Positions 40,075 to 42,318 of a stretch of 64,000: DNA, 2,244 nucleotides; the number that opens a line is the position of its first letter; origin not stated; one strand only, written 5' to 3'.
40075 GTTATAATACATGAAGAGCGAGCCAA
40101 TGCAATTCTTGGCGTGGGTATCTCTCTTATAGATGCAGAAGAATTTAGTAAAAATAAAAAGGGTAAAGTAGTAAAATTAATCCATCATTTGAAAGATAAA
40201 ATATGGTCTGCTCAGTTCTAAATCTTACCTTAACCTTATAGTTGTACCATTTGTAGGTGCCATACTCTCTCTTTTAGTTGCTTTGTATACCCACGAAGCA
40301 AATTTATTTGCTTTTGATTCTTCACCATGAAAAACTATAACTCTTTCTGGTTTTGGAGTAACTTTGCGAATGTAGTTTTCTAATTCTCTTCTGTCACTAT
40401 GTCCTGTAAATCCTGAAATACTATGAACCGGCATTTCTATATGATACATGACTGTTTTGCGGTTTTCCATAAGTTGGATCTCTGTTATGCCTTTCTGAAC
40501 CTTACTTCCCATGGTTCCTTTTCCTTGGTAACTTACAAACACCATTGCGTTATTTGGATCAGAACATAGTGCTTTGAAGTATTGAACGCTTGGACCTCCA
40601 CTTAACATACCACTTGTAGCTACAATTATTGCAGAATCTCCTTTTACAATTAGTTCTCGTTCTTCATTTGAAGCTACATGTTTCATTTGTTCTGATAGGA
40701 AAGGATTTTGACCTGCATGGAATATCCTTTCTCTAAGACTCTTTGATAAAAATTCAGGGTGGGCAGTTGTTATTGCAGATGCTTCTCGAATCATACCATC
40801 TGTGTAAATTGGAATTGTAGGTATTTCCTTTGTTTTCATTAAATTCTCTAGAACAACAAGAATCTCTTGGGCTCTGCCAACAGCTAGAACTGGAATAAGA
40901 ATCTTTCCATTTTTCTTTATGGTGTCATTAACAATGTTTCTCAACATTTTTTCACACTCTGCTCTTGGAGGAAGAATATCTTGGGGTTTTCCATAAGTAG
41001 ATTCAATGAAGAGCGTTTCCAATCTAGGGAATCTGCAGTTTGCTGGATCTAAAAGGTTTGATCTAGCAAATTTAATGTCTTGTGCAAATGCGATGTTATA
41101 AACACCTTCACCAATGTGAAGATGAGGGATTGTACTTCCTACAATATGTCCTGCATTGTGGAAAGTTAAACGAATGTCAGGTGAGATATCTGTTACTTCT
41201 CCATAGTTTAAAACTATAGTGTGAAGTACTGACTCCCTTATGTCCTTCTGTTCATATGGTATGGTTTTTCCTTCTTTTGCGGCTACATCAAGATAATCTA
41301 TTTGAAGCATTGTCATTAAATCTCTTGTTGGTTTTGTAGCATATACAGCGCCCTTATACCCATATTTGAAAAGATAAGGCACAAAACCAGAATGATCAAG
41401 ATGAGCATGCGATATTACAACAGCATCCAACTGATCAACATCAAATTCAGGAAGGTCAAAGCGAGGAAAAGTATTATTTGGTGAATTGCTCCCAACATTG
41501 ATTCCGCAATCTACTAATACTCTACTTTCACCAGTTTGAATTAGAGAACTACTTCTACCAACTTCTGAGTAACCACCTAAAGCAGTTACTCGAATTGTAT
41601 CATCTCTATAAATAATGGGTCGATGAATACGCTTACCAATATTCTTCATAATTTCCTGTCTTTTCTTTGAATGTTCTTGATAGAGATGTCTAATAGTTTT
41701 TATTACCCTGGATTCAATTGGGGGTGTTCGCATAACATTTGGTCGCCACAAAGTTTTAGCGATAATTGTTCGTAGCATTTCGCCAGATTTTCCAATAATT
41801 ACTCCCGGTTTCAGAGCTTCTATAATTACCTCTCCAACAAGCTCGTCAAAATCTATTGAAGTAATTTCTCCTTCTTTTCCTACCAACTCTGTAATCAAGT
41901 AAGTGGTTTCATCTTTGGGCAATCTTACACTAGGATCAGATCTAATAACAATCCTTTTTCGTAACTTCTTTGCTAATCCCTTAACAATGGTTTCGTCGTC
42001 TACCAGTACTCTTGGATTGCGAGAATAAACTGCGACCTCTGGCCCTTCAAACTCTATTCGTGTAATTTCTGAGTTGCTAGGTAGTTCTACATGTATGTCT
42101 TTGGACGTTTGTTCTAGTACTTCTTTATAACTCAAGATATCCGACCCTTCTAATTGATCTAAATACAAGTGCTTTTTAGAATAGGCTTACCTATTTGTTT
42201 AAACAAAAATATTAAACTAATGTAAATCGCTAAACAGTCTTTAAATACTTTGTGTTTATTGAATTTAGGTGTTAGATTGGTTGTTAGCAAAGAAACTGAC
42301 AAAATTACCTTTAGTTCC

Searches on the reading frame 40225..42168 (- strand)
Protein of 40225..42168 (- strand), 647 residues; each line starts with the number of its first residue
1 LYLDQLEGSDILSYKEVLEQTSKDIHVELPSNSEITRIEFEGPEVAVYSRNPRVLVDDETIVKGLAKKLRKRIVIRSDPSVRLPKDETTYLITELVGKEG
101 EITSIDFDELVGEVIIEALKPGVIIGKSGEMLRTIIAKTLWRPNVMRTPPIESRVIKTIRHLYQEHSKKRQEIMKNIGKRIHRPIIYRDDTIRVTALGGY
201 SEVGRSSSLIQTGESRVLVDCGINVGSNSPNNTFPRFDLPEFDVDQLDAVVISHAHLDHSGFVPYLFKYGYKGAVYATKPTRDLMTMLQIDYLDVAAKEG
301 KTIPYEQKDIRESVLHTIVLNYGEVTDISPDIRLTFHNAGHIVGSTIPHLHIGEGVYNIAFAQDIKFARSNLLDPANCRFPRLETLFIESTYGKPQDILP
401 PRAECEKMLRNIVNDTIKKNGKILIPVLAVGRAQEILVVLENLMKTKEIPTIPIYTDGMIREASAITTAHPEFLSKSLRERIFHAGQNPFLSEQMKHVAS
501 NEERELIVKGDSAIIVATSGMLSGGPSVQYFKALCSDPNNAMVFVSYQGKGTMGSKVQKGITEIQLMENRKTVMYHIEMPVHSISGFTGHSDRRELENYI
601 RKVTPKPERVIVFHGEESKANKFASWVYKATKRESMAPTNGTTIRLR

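Call 26: search_protein_families(library=pfam, proteins=[window:40225-42168:-], max_evalue=0.00001)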
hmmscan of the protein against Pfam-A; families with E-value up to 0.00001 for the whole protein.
window:40225-42168:- (647 aa): 6 families
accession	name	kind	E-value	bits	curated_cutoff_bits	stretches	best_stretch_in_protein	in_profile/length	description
PF10996.14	Beta-Casp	-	2.1e-29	102.9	27.7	1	433-556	1-119/120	Beta-Casp domain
PF17214.9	KH_TffA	-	5.4e-24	84.4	22.6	1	16-82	2-68/68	Transcription termination factor FttA, KH domain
PF16661.11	Lactamase_B_6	-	5.2e-14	52.5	27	1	209-377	1-174/193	Metallo-beta-lactamase superfamily domain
PF07521.17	RMMBL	-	1.4e-13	51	21.6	1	575-634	2-59/63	Zn-dependent metallo-hydrolase RNA specificity domain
PF00753.33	Lactamase_B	-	4.6e-10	40.2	22.7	1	204-279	5-76/196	Metallo-beta-lactamase superfamily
PF12706.13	Lactamase_B_2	-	7e-07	29.5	27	1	216-285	2-70/200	Beta-lactamase superfamily domain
